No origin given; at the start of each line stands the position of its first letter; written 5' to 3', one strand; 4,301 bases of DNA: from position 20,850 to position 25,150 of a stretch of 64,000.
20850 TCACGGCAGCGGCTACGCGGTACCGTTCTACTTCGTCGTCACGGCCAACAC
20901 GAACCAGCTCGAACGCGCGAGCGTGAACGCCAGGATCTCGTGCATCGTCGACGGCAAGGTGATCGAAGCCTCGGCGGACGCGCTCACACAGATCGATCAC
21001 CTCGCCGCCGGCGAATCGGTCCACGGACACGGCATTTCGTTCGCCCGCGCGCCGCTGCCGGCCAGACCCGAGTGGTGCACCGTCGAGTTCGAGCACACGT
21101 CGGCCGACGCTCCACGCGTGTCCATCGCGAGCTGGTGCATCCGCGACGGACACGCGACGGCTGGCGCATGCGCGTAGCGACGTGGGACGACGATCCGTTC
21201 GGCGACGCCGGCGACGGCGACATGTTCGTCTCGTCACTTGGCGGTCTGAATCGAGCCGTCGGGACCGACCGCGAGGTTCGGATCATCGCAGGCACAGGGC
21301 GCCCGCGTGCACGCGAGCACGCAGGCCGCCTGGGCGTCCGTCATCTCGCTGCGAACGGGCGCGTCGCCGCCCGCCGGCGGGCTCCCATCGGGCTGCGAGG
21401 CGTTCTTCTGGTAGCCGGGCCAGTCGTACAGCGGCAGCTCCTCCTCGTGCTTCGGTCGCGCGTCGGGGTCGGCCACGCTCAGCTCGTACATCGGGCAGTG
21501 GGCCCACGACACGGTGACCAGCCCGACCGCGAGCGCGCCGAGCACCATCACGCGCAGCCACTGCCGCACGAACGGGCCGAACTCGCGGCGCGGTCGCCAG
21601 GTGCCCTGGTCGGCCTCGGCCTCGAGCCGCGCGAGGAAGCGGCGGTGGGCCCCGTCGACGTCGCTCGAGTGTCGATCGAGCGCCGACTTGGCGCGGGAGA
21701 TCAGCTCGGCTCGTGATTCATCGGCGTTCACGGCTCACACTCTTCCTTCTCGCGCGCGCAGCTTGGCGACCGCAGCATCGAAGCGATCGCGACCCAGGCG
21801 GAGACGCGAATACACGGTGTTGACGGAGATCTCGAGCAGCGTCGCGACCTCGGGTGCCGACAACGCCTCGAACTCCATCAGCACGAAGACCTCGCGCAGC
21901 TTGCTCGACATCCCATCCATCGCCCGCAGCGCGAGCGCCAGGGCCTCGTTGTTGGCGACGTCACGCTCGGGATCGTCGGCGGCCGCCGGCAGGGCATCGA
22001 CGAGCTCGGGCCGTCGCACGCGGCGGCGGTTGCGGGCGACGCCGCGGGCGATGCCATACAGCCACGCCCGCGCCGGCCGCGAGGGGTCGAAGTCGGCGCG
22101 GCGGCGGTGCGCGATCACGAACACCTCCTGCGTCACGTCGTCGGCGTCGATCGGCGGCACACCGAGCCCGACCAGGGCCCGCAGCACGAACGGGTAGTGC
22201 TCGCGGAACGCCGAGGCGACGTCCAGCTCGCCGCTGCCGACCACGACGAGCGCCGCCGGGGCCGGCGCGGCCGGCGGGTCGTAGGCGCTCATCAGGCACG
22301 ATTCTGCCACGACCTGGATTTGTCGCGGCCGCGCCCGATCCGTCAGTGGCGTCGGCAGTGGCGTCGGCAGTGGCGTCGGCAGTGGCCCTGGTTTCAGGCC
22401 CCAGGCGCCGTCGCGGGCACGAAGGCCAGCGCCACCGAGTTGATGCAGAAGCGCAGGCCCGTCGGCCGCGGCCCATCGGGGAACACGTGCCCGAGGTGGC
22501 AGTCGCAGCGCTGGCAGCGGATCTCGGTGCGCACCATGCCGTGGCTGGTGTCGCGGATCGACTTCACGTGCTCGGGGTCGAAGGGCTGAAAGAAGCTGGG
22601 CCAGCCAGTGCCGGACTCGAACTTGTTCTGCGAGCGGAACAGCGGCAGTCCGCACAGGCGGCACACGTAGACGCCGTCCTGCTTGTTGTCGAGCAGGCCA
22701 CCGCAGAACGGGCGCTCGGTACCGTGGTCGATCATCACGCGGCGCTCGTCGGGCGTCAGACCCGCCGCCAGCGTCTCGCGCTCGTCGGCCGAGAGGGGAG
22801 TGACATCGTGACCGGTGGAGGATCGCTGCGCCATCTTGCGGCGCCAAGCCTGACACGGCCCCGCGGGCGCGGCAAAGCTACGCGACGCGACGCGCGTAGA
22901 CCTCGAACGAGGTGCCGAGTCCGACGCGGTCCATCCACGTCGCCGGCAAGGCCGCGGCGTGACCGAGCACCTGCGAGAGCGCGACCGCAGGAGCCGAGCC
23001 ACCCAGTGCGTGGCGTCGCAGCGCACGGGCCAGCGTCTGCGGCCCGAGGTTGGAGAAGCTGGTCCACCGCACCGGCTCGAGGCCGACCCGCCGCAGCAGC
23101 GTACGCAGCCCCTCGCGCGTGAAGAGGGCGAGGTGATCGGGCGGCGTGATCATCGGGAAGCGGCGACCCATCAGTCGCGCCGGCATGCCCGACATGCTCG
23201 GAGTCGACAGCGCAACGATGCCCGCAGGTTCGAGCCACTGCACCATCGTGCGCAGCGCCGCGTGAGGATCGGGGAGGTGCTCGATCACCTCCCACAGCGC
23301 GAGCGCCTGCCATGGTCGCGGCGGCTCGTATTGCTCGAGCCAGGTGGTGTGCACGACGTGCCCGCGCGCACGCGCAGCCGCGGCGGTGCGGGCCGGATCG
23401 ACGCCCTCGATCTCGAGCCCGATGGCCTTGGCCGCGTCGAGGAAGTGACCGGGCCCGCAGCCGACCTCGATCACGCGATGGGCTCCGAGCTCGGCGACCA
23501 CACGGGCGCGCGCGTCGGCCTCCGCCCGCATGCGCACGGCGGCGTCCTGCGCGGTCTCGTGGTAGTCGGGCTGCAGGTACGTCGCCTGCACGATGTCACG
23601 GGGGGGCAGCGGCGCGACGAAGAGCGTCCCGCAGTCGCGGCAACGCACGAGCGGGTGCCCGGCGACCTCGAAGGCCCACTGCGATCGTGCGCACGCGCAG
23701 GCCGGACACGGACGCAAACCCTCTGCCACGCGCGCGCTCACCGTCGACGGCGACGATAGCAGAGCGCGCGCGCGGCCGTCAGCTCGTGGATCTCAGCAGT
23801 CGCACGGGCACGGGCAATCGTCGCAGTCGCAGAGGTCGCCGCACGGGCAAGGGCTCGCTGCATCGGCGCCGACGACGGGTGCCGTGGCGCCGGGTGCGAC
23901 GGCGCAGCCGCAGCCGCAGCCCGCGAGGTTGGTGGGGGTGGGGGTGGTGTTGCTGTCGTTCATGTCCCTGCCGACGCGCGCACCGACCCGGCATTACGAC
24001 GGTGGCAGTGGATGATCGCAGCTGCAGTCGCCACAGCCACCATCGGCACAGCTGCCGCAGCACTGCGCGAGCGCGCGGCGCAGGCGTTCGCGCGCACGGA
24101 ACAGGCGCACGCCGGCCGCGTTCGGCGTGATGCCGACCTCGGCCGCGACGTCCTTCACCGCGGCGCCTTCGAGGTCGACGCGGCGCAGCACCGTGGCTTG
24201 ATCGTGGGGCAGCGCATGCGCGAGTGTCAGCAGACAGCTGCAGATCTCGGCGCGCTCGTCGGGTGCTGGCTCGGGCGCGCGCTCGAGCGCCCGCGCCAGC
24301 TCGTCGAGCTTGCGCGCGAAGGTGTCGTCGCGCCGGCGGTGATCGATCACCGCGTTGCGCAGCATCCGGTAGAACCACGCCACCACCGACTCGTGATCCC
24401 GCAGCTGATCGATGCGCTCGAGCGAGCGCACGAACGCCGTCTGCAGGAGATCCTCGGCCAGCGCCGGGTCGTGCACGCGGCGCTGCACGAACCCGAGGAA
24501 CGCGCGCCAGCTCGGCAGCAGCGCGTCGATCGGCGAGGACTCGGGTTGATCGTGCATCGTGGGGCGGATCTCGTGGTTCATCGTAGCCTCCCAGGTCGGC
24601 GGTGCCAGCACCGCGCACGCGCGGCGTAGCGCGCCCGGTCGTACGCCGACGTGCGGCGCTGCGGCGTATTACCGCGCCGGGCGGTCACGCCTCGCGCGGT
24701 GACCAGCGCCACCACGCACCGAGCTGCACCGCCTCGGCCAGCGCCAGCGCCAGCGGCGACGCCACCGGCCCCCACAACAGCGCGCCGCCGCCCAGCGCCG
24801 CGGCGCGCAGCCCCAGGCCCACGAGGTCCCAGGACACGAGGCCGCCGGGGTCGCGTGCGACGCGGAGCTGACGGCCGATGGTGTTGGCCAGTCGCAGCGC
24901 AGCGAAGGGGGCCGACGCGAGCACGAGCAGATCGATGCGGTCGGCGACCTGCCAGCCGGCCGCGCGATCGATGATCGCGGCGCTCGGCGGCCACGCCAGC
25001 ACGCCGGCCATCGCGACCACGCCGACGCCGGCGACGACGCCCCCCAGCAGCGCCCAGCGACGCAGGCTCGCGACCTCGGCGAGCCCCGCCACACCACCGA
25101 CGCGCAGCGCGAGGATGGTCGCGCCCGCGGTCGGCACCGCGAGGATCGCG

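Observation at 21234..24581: Metal/redox-stress-like cassette: CorE-type ECF sigma with Cys-rich tail, 56-aa metallothionein-like peptide, SAM methyltransferase, MsrB, 12-bp tandem repeats, then a second ECF sigma/anti-sigma pair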

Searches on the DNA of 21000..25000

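Call 68: search_rna_families(source=window, start=21000, end=25000, threshold=evalue, max_evalue=1)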
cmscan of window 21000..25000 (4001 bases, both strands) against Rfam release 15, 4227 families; matches with E-value up to 1: 1.
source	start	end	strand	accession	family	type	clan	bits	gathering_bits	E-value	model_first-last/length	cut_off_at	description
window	23388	23460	+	RF03295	mir-7594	Gene; miRNA;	-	20.9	80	0.77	1-63/63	no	mir-7594 microRNA precursor family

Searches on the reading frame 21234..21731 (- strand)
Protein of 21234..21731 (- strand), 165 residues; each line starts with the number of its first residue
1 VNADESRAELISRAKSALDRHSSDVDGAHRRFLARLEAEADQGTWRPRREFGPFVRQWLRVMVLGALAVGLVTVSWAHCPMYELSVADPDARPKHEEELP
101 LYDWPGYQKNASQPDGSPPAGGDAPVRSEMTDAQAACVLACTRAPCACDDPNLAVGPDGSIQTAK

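Call 6: search_protein_families(library=pfam, proteins=[window:21234-21731:-], max_evalue=0.1)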
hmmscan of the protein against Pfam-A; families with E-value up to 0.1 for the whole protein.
window:21234-21731:- (165 aa): 0 families

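Call 7: search_protein_families(library=ncbifam, proteins=[window:21234-21731:-], max_evalue=0.1)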
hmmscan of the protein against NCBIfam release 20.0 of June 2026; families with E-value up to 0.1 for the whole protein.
window:21234-21731:- (165 aa): 0 families

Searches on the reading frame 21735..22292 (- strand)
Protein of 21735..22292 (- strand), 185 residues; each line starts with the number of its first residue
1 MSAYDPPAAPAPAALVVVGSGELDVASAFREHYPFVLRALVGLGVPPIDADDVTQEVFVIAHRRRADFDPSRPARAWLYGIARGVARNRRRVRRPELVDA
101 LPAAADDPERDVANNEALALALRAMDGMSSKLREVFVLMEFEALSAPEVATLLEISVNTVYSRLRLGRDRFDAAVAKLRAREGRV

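Call 6: search_protein_families(library=pfam, proteins=[window:21735-22292:-], max_evalue=0.1)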
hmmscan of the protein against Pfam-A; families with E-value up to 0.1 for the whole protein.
window:21735-22292:- (185 aa): 9 families
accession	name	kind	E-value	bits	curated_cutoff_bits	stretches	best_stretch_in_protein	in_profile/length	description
PF04542.20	Sigma70_r2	-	5.1e-14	52.3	24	1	29-94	2-69/71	Sigma-70 region 2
PF08281.18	Sigma70_r4_2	-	2.1e-11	43.7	25.7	1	121-169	4-52/54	Sigma-70, region 4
PF07638.17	Sigma70_ECF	-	1.3e-05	25.6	21.1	1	110-174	118-182/185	ECF sigma factor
PF04545.22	Sigma70_r4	-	0.0041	17.1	24.1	1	124-167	1-44/50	Sigma-70, region 4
PF12728.13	HTH_17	-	0.0052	17.5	27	1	144-165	2-22/51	Helix-turn-helix domain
PF13309.12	HTH_22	-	0.014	15.8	29.6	1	145-165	43-63/63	HTH domain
PF12840.13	HTH_20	-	0.043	14.2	27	1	142-165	17-40/51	Helix-turn-helix domain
PF21531.3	Rv2175c_wHTH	-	0.048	14.1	27.1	0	141-165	13-37/57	DNA-binding protein Rv2175c, wHTH domain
PF07499.19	RuvA_C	-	0.074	14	24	0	36-57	6-27/47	RuvA, C-terminal domain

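Call 7: search_protein_families(library=ncbifam, proteins=[window:21735-22292:-], max_evalue=0.1)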
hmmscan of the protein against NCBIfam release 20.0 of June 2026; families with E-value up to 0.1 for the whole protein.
window:21735-22292:- (185 aa): 86 families (the best 25 are shown)
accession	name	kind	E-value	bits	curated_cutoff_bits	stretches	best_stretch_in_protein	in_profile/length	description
TIGR02937.1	sigma70-ECF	superfamily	7e-19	68.1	42.9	1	28-169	6-159/165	sigma-70 family RNA polymerase sigma factor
TIGR02983.1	SigE-fam_strep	subfamily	5.7e-17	62.1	141.55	1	22-174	5-157/162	SigE family RNA polymerase sigma factor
NF004113.0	PRK05602.1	equivalog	8.3e-17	61.5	208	1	47-181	69-207/211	RNA polymerase sigma factor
NF007227.0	PRK09645.1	subfamily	1.3e-16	61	202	1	25-164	15-159/177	sigma-70 family RNA polymerase sigma factor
NF009166.1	PRK12513.1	equivalog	1.2e-15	57.7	206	1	36-178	35-189/193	RNA polymerase sigma factor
TIGR02985.1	Sig70_bacteroi1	subfamily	5.1e-15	56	126.4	1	29-168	7-155/162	RNA polymerase sigma-70 factor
NF008888.0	PRK11922.1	equivalog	1.6e-14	54.1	204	1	49-167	56-188/231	RNA polymerase sigma factor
TIGR02960.1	SigX5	hypoth_equivalog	3e-14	52.9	264.75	2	97-178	112-193/322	RNA polymerase sigma-70 factor, TIGR02960 family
NF007223.0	PRK09641.1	equivalog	3.7e-14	53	209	1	49-171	44-180/187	RNA polymerase sigma factor SigW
TIGR02959.1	SigZ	equivalog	1.5e-13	51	168.65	1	49-173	21-146/170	RNA polymerase sigma factor SigZ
NF006089.0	PRK08241.1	subfamily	1.9e-13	50.2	240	2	102-173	130-202/343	RNA polymerase subunit sigma-70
TIGR02989.1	Sig-70_gvs1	subfamily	2.9e-13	50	124.55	1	29-170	7-153/158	RNA polymerase sigma-70 factor, Rhodopirellula/Verrucomicrobium family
NF009185.0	PRK12533.1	equivalog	5.1e-13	49.2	248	1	47-177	53-195/231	RNA polymerase sigma factor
TIGR02948.1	SigW_bacill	equivalog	1.1e-12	48.4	243.1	1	49-171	44-180/187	RNA polymerase sigma factor SigW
NF006930.0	PRK09415.1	subfamily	2.3e-12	47.1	198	1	50-172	43-172/179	RNA polymerase factor sigma C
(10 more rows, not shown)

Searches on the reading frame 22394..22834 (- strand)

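Call 6: search_protein_families(library=pfam, proteins=[window:22394-22834:-], max_evalue=0.1)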
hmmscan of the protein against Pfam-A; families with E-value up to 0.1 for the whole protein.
window:22394-22834:- (146 aa): 3 families
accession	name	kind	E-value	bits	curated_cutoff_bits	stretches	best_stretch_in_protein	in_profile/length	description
PF01641.26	SelR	-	1e-49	167.8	24.9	1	26-140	1-116/116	SelR domain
PF24046.1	At4g08330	-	0.014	15.9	27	0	101-123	75-97/129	At4g08330 beta-tent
PF22289.1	DmmA-like_C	-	0.048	14.1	27.4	0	44-66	7-29/44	Dimethylamine monooxygenase subunit DmmA-like, C-terminal domain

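Call 7: search_protein_families(library=ncbifam, proteins=[window:22394-22834:-], max_evalue=0.1)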
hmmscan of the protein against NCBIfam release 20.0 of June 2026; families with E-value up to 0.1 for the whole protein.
window:22394-22834:- (146 aa): 4 families
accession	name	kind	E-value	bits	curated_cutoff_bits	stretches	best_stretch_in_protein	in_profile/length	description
TIGR00357.1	TIGR00357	equivalog_domain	2.5e-50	170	113.05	1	20-141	5-126/134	peptide-methionine (R)-S-oxide reductase MsrB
NF004042.0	PRK05550.1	equivalog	3.6e-42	144.5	330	1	20-142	5-125/293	bifunctional methionine sulfoxide reductase B/A protein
NF010625.0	PRK14018.1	equivalog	1.7e-37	129.1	522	1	16-141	379-505/521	bifunctional peptide-methionine (S)-S-oxide reductase MsrA/peptide-methionine (R)-S-oxide reductase MsrB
NF004036.0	PRK05508.1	equivalog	8.2e-33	112.8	179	1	25-141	5-119/121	methionine-R-sulfoxide reductase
